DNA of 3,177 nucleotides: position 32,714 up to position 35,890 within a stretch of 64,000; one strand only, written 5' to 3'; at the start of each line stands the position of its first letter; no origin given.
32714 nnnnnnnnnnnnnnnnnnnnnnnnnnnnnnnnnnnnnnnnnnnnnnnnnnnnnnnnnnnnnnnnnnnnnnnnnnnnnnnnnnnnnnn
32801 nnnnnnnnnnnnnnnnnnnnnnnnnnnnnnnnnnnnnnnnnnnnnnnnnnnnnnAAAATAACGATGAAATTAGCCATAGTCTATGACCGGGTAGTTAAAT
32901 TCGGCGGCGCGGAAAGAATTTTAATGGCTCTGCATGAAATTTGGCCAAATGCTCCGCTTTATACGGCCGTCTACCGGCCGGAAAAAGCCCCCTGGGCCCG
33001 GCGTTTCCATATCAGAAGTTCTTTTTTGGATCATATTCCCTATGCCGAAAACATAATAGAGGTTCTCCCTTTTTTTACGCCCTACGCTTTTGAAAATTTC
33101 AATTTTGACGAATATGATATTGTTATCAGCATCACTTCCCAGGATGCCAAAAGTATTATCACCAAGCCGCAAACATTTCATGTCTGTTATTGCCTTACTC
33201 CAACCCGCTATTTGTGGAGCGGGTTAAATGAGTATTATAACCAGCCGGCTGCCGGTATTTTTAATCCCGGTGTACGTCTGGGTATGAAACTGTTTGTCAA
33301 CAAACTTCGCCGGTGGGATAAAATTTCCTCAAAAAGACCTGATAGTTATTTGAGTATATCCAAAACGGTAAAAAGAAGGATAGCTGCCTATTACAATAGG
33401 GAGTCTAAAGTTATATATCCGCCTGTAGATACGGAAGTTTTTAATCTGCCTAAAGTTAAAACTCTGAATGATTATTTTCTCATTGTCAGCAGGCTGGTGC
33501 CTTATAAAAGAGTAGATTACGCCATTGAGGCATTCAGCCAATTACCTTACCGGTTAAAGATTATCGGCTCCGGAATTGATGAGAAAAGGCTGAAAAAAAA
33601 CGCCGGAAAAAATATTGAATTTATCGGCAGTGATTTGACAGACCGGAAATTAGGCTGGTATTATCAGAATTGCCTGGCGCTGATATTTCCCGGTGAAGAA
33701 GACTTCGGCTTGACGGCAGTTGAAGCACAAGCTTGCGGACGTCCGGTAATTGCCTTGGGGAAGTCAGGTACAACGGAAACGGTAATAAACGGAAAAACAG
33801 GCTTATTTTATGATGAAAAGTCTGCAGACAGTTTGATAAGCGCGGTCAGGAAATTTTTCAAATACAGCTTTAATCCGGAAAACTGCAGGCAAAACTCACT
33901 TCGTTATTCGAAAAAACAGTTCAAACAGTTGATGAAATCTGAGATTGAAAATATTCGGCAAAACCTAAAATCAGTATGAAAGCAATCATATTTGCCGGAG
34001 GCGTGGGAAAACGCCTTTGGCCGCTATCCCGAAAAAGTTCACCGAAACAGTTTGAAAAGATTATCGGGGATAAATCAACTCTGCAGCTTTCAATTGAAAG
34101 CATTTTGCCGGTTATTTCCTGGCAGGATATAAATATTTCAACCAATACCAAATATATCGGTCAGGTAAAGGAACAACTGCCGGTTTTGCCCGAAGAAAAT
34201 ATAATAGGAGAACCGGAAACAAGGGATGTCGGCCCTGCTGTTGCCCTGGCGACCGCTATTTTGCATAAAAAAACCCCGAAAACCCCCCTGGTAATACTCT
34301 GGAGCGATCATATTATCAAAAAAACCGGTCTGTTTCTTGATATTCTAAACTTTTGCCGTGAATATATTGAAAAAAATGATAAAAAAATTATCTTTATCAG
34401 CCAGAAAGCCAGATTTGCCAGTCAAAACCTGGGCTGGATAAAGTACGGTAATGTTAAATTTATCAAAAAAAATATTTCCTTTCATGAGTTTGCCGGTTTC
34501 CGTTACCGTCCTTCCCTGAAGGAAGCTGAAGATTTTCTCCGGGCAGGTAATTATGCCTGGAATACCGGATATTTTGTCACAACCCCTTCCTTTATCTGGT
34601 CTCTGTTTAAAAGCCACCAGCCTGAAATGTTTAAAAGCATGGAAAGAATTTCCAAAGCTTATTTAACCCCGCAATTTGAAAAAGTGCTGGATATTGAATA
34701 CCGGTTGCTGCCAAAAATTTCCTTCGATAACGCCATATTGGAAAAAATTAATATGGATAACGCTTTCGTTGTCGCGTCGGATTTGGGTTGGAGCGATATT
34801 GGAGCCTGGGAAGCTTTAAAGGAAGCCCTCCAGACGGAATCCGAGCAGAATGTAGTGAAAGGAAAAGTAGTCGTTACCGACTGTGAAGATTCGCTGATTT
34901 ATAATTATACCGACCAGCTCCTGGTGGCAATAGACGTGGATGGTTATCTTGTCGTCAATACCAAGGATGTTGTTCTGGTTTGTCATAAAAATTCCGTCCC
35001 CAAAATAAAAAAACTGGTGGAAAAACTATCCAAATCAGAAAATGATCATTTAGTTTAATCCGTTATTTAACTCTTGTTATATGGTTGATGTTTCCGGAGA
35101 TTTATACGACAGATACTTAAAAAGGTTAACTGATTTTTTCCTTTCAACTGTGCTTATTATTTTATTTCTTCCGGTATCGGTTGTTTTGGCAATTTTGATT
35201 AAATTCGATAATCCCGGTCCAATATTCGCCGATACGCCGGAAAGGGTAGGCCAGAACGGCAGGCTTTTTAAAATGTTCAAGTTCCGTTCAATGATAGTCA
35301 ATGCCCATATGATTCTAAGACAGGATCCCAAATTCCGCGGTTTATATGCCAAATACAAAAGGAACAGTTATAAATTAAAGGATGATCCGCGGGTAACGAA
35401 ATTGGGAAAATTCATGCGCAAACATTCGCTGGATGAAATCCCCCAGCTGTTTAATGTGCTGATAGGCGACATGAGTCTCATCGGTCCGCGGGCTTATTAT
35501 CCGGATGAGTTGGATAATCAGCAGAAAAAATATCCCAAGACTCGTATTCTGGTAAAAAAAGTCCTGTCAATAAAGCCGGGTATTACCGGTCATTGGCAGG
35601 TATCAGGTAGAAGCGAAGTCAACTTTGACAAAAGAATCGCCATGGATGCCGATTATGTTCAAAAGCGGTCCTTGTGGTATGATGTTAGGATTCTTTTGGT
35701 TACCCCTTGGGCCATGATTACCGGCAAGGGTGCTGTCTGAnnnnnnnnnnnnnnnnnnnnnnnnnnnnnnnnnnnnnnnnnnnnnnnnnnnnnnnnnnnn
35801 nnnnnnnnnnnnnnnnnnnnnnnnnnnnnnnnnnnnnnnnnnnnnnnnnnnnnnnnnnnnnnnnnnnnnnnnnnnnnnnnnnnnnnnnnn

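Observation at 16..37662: ~37-kb co-directional mega-locus for a complex, methylated, amino-sugar-containing glycoconjugate (33 genes)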

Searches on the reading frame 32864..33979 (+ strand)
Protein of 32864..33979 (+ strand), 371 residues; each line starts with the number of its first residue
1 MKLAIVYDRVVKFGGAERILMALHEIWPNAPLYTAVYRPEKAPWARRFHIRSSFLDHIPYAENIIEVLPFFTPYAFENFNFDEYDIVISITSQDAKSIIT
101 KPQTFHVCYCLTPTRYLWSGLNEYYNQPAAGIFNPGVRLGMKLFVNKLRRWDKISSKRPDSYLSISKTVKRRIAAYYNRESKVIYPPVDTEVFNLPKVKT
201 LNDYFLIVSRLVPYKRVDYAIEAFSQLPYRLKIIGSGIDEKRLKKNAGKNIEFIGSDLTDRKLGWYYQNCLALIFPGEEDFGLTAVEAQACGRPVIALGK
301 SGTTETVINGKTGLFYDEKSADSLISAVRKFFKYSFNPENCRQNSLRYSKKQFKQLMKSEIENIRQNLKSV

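Call 6: search_protein_families(library=pfam, proteins=[window:32864-33979:+], max_evalue=0.01)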
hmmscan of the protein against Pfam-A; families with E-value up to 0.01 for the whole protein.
window:32864-33979:+ (371 aa): 4 families
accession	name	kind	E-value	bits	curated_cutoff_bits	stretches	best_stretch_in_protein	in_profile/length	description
PF00534.26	Glycos_transf_1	-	8.1e-26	91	26.4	1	203-345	16-169/172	Glycosyl transferases group 1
PF13692.12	Glyco_trans_1_4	-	2.2e-19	70.6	27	1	204-331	3-139/142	Glycosyl transferases group 1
PF20706.3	GT4-conflict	-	0.00081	18.9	26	1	277-307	290-320/385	Family 4 Glycosyltransferase in conflict systems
PF13439.12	Glyco_transf_4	-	0.0014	19.2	28.5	1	145-191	120-169/170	Glycosyltransferase Family 4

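Call 98: search_solved_structures(query=window:32864-33979:+, max_evalue=0.001)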
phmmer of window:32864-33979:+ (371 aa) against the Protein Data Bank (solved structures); distinct sequences matched with E-value up to 0.001: 20.
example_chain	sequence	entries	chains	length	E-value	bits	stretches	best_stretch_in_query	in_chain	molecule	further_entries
2f9f_A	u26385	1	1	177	2.2e-20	76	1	187-350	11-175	first mannosyl transferase (wbaZ-1)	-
6kih_A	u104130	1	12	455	3.7e-11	45.6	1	158-331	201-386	Tll1590 protein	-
8x3q_C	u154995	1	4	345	1.9e-08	36.7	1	156-327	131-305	Glycosyl transferase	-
7fg9_A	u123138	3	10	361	2.1e-08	36.6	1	156-328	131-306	Glycosyl transferase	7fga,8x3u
5zer_A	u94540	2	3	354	7.2e-08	34.8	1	208-342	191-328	UDP-glucose:tetrahydrobiopterin glucosyltransferase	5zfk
5ze7_B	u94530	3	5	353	7.2e-08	34.8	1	208-342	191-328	UDP-glucose:tetrahydrobiopterin glucosyltransferase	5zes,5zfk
9v0l_A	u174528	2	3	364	9.2e-08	34.5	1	254-343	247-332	tetrahydrobiopterin glucosyltransferases | tetrahydrobiopterin glucosyltransferase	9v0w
6n1x_A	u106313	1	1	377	2.2e-06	29.9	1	206-328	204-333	Glycosyltransferase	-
6d9t_A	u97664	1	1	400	2.5e-06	29.8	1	206-327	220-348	Glycosyl transferase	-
3s27_A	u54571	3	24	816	8.3e-06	28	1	278-333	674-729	Sucrose synthase 1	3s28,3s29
3oka_A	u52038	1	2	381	8.1e-05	24.8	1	208-325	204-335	GDP-mannose-dependent alpha-(1-6)-phosphatidylinositol monomannoside mannosyltransferase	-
3okc_A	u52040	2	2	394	8.8e-05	24.7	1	208-325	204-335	GDP-mannose-dependent alpha-(1-6)-phosphatidylinositol monomannoside mannosyltransferase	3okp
9dcm_B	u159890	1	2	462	9.8e-05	24.5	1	196-336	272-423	Sucrose-phosphate synthase-like protein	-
8vrf_B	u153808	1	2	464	9.9e-05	24.5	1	196-336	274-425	Sucrose-phosphate synthase-like protein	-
8uag_A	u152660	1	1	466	0.0001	24.5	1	196-336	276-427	Sucrose-phosphate synthase-like protein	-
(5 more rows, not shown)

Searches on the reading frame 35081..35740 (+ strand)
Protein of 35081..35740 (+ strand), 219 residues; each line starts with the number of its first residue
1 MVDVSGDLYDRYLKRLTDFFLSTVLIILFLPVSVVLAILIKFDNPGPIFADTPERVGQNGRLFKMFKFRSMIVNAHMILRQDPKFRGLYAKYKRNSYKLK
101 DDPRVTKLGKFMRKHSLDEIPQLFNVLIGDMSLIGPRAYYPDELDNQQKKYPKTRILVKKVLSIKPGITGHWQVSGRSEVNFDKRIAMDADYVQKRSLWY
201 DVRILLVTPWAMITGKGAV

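Call 6: search_protein_families(library=pfam, proteins=[window:35081-35740:+], max_evalue=0.01)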
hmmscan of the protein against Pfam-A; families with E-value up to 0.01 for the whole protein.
window:35081-35740:+ (219 aa): 1 family
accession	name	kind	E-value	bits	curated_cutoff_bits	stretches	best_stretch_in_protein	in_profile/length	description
PF02397.22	Bac_transf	-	3.9e-60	202.9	27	1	14-213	1-178/179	Bacterial sugar transferase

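Call 12: search_protein_families(library=ncbifam, proteins=[window:35081-35740:+], max_evalue=0.01)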
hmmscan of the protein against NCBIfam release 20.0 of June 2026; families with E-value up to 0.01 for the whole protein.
window:35081-35740:+ (219 aa): 10 families
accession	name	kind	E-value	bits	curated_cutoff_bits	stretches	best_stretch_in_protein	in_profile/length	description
TIGR03025.1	EPS_sugtrans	subfamily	4.2e-73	247.1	295.55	1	10-218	254-444/445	exopolysaccharide biosynthesis polyprenyl glycosylphosphotransferase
TIGR03022.1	WbaP_sugtrans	subfamily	5.5e-71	240.2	403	1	10-218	255-455/456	undecaprenyl-phosphate galactose phosphotransferase WbaP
NF052601.1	undeca_RfbP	equivalog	3.9e-60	203.1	330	1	9-213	40-236/244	undecaprenyl-phosphate galactose phosphotransferase family protein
TIGR03023.1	WcaJ_sugtrans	equivalog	2.6e-59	201.7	410.75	1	9-218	258-452/453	undecaprenyl-phosphate glucose phosphotransferase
NF041877.1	EPS_EpsZ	equivalog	4.2e-51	174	800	1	12-218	264-458/459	exopolysaccharide biosynthesis polyisoprenyl-phosphate hexose-1-phosphate transferase EpsZ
NF011751.0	PRK15204.1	equivalog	4.6e-46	157.4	907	1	10-217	276-474/476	undecaprenyl-phosphate galactose phosphotransferase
TIGR03013.1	EpsB_2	subfamily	3.6e-40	138.4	393.35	1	11-218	252-442/443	TIGR03013 family XrtA/PEP-CTERM system glycosyltransferase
NF007518.0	PRK10124.1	equivalog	2.3e-36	125.6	684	1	10-214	270-459/464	undecaprenyl-phosphate glucose phosphotransferase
NF050817.1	PolSacchBiosHfsE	equivalog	1.4e-32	113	750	1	12-212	270-459/467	polysaccharide biosynthesis protein HfsE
NF045514.1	glycotran_HepC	equivalog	2.7e-28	98.7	140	1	11-138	114-211/220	heterocyst development glycosyltransferase HepC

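Call 99: search_solved_structures(query=window:35081-35740:+, max_evalue=0.001)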
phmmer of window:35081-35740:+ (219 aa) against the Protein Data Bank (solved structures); distinct sequences matched with E-value up to 0.001: 7.
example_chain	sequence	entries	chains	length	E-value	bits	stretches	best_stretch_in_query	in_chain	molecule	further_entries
30us_A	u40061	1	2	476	2.8e-44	154.7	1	10-217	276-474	UDP-Gal::undecaprenolphosphate Gal-1-P transferase WbaP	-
9s7s_A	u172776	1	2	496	3.1e-44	154.6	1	10-217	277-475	UDP-Gal::undecaprenolphosphate Gal-1-P transferase WbaP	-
30wc_A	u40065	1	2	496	3.1e-44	154.6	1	10-217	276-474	Undecaprenyl-phosphate galactose phosphotransferase WbaP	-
9s8l_A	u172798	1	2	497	3.1e-44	154.6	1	10-217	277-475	UDP-Gal::undecaprenolphosphate Gal-1-P transferase WbaP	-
8t53_A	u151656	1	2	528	7.7e-43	150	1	10-217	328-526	Undecaprenyl-phosphate galactose phosphotransferase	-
8g1n_A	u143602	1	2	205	7.9e-27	97.7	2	95-211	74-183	N,N'-diacetylbacilliosaminyl-1-phosphate transferase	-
8e37_B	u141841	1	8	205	7.4e-26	94.5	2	95-210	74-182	N,N'-diacetylbacilliosaminyl-1-phosphate transferase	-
